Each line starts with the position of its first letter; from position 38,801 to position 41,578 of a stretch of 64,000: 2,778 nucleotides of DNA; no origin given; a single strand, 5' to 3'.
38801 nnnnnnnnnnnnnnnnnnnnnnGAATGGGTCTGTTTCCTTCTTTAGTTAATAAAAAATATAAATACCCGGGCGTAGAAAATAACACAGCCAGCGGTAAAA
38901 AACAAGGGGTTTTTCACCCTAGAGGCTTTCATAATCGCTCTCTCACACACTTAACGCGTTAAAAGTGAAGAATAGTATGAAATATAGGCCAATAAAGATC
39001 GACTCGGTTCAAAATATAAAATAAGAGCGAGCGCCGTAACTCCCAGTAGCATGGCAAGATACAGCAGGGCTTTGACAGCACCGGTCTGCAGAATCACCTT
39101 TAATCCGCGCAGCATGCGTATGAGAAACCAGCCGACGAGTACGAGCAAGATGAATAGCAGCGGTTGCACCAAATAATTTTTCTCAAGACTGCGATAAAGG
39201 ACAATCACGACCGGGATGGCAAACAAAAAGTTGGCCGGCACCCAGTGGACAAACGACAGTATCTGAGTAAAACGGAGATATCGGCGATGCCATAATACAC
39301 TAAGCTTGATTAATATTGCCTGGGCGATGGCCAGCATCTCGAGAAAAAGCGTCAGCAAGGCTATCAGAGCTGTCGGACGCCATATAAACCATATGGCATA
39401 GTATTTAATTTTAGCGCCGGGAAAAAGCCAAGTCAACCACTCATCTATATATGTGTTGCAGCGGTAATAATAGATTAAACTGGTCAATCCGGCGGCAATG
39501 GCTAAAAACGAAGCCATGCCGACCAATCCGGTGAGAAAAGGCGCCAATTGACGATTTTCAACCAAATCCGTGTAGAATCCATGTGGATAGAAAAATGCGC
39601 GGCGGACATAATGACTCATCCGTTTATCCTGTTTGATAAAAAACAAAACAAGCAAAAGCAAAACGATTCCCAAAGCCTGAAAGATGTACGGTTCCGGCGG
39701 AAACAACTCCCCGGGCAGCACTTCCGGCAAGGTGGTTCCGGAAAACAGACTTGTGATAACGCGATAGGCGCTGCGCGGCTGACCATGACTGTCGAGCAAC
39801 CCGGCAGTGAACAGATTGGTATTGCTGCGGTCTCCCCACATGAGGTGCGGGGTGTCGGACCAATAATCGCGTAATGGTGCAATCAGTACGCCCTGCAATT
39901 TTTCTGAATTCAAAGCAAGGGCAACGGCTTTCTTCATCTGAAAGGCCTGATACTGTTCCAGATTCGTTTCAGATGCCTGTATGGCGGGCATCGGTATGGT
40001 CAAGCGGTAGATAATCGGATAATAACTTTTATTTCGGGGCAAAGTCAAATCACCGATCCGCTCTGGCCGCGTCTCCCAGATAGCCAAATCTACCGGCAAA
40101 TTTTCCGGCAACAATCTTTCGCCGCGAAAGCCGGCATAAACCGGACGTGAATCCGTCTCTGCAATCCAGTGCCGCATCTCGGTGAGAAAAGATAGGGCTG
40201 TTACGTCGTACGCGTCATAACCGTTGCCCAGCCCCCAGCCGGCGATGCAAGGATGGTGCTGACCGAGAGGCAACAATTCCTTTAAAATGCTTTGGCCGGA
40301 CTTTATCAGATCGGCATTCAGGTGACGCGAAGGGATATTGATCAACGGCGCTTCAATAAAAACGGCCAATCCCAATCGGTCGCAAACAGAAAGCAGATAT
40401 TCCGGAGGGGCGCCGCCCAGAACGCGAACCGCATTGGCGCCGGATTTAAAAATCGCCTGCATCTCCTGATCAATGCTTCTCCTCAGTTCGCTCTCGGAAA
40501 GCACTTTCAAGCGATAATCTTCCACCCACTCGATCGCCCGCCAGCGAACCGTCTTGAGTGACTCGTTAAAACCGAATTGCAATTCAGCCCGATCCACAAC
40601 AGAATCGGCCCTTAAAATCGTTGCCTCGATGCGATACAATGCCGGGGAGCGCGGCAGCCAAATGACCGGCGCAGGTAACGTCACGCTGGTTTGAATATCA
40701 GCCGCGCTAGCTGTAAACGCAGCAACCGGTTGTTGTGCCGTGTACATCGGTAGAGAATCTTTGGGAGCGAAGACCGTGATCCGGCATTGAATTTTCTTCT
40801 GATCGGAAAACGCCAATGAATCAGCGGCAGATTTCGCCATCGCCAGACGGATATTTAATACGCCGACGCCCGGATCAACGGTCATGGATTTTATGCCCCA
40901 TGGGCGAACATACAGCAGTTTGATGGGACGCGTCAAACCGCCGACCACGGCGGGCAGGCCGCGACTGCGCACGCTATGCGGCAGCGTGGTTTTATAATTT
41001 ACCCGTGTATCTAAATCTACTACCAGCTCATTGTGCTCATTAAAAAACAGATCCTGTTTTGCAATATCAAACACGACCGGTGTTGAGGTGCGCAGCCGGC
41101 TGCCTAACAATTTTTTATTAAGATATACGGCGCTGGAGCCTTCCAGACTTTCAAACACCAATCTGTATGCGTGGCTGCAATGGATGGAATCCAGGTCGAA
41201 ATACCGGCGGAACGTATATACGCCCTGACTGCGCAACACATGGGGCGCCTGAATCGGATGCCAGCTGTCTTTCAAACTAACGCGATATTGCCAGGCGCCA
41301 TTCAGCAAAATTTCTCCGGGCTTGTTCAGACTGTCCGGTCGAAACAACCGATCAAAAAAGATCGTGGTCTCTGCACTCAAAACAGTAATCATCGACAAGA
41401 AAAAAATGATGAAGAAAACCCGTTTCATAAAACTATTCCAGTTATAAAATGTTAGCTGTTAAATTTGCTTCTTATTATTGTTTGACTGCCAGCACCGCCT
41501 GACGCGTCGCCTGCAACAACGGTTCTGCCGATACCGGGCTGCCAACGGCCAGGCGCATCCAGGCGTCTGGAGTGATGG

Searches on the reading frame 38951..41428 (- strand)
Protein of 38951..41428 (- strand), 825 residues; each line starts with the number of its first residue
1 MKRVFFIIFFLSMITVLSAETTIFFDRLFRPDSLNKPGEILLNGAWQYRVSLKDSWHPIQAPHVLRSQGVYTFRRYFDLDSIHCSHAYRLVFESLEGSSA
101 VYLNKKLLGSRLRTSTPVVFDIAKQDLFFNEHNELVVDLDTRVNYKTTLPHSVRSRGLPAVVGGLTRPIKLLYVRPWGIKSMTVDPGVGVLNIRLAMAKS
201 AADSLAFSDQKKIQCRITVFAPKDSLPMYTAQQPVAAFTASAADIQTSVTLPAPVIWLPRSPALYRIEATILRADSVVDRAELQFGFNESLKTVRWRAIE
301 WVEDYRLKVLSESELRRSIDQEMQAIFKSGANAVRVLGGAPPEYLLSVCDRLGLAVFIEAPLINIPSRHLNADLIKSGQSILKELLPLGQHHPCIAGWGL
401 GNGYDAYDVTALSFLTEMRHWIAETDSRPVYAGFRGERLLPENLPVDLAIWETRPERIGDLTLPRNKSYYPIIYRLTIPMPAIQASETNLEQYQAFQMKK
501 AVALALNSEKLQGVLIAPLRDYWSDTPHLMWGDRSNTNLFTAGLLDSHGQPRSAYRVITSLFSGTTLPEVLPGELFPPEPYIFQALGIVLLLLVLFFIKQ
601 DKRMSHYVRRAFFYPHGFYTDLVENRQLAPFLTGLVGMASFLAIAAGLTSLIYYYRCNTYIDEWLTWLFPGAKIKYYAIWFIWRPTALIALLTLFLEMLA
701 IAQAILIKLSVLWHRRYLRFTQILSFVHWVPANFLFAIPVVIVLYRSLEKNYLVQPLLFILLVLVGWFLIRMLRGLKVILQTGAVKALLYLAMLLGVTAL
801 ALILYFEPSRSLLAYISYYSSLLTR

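Call 81: search_protein_families(library=pfam, proteins=[window:38951-41428:-], max_evalue=0.0001)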
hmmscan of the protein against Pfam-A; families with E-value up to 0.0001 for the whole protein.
window:38951-41428:- (825 aa): 1 family
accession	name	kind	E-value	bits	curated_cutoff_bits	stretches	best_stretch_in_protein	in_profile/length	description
PF00703.27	Glyco_hydro_2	-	3.3e-06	28.2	23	1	210-287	31-108/109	Glycosyl hydrolases family 2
